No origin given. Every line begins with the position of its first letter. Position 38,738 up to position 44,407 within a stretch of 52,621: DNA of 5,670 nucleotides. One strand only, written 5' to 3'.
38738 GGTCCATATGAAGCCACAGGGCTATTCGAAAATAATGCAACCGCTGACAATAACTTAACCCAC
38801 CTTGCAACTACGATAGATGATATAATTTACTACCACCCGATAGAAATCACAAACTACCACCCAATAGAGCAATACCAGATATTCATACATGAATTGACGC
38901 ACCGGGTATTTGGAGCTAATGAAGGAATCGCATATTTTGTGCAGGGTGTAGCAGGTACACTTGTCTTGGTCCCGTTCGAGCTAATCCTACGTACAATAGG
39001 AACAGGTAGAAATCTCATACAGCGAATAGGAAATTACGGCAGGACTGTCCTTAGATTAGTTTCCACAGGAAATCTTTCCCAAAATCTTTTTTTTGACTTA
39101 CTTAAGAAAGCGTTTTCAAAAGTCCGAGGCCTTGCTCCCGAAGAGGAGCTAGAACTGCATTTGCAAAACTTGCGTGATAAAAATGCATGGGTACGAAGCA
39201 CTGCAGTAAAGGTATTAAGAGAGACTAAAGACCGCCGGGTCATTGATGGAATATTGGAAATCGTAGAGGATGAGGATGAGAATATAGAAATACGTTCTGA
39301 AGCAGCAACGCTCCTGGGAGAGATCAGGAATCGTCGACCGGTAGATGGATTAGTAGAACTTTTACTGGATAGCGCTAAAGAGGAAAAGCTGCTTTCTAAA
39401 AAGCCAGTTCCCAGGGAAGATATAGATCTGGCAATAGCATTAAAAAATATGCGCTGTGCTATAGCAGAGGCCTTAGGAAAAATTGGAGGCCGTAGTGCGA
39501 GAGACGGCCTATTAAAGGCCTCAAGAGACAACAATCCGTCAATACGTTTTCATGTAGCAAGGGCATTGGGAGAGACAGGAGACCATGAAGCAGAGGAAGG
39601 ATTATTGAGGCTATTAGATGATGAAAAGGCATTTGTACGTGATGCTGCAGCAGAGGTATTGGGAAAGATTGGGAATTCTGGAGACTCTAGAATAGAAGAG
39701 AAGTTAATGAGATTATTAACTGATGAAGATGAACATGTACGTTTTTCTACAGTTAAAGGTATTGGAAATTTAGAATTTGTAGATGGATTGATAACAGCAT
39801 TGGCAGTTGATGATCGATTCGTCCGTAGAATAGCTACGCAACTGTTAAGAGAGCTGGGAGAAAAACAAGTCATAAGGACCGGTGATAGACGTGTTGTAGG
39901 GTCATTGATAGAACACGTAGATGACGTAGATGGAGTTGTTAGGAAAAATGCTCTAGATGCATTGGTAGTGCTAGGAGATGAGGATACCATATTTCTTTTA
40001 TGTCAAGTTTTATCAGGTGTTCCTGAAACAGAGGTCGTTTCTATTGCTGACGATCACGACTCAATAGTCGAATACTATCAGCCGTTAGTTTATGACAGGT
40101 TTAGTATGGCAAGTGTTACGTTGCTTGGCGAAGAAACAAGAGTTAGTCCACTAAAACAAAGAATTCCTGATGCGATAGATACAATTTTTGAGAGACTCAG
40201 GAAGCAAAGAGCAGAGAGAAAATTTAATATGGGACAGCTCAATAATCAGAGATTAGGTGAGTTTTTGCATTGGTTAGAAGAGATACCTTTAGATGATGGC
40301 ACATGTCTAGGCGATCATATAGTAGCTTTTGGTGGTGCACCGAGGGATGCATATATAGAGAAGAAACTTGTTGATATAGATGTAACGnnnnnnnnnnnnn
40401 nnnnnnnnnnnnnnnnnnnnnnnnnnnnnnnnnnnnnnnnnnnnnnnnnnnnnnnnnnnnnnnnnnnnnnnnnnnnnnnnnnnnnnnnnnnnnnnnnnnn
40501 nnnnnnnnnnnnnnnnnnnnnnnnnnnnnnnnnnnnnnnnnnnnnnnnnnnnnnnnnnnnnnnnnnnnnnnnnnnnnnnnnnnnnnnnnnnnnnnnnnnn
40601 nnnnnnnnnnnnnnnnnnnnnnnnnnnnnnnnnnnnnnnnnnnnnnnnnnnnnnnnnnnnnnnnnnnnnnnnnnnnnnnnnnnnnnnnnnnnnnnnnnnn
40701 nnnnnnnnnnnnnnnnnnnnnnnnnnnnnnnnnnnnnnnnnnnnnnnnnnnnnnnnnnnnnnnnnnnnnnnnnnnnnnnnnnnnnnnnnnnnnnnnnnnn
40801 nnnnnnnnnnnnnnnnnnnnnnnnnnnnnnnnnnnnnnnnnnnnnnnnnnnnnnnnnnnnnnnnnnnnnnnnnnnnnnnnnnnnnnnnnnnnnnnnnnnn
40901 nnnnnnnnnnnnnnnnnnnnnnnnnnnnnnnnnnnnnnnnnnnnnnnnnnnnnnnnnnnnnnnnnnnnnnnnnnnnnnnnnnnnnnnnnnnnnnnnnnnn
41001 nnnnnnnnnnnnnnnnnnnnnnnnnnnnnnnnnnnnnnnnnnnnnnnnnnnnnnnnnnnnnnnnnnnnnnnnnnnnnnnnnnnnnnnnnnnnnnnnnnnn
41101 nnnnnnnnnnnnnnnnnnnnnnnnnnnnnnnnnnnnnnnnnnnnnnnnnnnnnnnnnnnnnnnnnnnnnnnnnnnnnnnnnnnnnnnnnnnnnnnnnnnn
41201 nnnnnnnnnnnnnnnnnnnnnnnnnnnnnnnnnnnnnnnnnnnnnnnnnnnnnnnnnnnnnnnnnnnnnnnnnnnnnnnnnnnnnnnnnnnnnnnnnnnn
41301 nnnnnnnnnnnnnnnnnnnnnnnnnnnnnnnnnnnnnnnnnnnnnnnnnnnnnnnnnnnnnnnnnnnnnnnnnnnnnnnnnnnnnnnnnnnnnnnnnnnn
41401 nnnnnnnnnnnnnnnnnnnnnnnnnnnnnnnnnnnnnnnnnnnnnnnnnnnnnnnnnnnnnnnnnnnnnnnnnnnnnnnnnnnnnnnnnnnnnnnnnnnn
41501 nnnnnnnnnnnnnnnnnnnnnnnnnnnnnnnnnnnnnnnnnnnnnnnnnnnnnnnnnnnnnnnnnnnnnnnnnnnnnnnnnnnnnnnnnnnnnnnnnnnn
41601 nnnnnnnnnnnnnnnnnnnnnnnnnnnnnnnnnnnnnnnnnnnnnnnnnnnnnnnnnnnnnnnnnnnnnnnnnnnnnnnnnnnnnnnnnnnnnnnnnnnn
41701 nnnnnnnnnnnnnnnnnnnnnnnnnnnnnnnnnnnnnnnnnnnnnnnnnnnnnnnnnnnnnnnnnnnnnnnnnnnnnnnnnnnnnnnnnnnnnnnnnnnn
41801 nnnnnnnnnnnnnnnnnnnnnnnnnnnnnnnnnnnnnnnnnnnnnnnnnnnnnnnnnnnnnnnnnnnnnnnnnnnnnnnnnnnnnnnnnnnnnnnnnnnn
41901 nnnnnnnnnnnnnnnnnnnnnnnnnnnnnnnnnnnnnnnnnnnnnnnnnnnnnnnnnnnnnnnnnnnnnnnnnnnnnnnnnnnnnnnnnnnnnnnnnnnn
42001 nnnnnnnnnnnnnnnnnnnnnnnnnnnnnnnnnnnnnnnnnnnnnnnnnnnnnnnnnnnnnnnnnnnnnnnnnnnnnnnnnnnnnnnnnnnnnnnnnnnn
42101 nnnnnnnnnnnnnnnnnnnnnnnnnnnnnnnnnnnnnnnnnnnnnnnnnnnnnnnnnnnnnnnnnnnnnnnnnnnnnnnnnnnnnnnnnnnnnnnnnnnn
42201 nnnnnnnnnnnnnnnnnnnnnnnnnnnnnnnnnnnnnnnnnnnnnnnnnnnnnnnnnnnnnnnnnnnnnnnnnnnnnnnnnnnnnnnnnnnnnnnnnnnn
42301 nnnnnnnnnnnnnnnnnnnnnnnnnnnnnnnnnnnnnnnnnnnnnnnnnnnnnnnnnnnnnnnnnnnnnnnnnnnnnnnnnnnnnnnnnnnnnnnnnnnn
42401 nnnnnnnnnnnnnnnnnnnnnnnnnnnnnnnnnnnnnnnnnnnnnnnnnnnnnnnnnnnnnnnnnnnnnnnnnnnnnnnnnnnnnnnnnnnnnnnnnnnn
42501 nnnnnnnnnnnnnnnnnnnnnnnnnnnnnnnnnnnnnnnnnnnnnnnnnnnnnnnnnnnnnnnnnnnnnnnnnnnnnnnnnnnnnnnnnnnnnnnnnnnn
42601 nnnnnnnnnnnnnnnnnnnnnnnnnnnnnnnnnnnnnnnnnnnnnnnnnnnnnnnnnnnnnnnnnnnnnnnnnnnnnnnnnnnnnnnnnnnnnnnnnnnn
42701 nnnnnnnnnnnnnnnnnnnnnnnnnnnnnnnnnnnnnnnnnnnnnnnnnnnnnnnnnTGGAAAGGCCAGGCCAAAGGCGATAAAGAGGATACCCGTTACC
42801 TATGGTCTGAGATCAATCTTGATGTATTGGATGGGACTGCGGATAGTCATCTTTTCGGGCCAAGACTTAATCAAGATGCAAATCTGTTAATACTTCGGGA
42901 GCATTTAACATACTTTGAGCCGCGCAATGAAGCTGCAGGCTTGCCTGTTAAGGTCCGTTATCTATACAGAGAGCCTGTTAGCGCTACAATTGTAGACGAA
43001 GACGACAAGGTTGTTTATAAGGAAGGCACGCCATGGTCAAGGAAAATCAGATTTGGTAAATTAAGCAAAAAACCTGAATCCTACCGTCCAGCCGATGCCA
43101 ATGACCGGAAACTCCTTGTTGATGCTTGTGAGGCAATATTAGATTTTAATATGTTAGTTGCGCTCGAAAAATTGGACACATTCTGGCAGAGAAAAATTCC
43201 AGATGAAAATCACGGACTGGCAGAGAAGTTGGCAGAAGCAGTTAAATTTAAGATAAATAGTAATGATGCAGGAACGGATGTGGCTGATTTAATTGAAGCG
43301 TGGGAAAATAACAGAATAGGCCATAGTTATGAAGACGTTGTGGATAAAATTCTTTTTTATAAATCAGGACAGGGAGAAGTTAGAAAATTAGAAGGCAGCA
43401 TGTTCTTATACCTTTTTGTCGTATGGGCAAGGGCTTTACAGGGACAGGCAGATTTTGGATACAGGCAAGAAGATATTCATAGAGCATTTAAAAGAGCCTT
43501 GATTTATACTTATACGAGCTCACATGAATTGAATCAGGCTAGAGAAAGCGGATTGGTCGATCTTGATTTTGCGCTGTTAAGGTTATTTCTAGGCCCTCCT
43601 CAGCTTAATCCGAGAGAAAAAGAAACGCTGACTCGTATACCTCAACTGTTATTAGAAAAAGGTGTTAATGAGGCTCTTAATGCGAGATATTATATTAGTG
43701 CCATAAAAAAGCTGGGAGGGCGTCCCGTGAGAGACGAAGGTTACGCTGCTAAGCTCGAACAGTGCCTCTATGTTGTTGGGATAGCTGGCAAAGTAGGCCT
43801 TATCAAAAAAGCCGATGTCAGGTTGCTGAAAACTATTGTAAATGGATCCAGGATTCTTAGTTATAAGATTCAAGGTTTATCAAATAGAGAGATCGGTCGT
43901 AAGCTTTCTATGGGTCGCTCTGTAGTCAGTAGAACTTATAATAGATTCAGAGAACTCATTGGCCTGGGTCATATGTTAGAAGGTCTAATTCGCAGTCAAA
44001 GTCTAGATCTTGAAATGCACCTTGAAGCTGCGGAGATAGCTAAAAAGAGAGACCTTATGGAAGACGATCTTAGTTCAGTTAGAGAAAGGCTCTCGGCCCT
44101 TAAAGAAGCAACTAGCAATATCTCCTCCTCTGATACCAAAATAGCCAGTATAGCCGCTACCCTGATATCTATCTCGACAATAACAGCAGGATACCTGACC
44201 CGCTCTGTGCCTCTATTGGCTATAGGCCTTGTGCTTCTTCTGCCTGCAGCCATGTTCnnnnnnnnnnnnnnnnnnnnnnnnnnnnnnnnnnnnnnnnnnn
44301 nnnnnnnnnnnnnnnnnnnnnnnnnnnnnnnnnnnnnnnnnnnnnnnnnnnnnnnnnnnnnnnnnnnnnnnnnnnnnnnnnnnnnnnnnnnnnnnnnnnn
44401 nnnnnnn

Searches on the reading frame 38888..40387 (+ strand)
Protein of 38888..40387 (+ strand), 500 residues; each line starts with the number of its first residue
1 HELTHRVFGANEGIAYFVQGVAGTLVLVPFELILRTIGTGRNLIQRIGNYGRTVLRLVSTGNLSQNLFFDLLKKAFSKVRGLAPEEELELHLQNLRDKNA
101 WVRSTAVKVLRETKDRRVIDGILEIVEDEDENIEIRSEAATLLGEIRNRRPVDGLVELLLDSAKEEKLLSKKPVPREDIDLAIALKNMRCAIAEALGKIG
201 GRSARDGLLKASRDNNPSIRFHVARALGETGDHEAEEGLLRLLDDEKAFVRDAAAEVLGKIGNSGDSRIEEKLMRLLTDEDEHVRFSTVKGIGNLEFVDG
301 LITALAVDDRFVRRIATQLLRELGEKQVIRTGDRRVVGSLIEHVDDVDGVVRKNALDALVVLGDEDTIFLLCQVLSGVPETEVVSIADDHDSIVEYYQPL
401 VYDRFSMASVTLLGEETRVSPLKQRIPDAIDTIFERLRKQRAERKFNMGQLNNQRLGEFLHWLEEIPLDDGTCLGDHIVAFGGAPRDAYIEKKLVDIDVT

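Call 88: search_protein_families(library=pfam, proteins=[window:38888-40387:+], max_evalue=0.01)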
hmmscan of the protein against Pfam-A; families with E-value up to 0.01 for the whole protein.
window:38888-40387:+ (500 aa): 10 families
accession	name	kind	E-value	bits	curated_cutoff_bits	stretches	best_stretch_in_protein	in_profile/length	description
PF13646.12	HEAT_2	-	1.6e-36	124.9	27.7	4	187-259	15-88/88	HEAT repeats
PF02985.28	HEAT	-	2.8e-24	83.3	23.5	1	239-262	5-28/31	HEAT repeat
PF03130.22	HEAT_PBS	-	1.6e-17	62.4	20.9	0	189-214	2-27/27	PBS lyase HEAT-like repeat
PF12717.13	Cnd1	-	2e-07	31.6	26.4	0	93-157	28-95/162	non-SMC mitotic condensation complex subunit 1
PF13513.12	HEAT_EZ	-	1.3e-06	29.2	27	0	219-261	3-55/55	HEAT-like repeat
PF25767.1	ARM_TBCD_2nd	-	0.00036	20.4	29.7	0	271-295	80-104/245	Tubulin-specific chaperone D-like, ARM repeats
PF01347.28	Vitellogenin_N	-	0.0015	17.6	24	0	101-145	511-558/590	Lipoprotein amino terminal region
PF20168.4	PDS5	-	0.0033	15.7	27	0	244-297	294-350/1053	Sister chromatid cohesion protein PDS5 protein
PF10363.15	RTP1_C1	-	0.0051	17.3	25.9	0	85-133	39-92/112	Required for nuclear transport of RNA pol II C-terminus 1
PF21581.3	SCD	-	0.0056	17.4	27.5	0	94-113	38-57/75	Stromalin conservative domain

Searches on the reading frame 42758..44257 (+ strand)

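Call 88: search_protein_families(library=pfam, proteins=[window:42758-44257:+], max_evalue=0.01)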
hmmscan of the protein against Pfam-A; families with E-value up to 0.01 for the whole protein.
window:42758-44257:+ (500 aa): 1 family
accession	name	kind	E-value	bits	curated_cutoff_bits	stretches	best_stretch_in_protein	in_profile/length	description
PF21334.2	ATPD_C_fung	-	0.0066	16.9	27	0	447-467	9-29/40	Fungal epsilon subunit of F1F0-ATP synthase C-terminal domain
